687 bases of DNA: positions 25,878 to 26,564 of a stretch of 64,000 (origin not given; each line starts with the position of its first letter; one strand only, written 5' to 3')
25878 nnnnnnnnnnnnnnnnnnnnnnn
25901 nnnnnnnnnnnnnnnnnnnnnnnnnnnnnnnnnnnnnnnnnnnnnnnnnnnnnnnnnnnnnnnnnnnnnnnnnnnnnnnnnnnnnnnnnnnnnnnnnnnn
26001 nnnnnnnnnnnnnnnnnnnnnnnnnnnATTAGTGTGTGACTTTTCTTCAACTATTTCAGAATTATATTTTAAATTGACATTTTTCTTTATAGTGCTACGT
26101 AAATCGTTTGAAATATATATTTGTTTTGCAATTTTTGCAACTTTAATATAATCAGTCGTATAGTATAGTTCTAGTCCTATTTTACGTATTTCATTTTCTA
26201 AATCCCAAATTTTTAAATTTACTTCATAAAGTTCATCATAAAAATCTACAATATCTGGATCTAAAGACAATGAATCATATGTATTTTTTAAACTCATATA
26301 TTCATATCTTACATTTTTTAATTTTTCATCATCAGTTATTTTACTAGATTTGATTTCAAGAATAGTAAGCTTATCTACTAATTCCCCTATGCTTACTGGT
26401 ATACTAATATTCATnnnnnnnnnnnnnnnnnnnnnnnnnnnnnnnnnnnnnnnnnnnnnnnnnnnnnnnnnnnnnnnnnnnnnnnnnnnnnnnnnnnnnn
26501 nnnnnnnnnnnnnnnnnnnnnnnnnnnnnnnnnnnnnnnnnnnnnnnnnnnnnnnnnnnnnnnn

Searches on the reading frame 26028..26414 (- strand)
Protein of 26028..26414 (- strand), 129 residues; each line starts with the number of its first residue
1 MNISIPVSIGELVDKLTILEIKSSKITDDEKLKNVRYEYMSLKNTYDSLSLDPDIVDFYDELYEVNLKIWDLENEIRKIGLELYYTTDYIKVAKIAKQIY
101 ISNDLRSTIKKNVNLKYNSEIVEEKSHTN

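Call 70: search_protein_families(library=pfam, proteins=[window:26028-26414:-], max_evalue=0.0001)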
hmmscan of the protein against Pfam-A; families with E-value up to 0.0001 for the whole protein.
window:26028-26414:- (129 aa): 1 family
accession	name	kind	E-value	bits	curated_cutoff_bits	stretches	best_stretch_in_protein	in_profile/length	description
PF19662.4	DUF6165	-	1.3e-06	28.6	27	1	6-127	4-115/134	Family of unknown function (DUF6165)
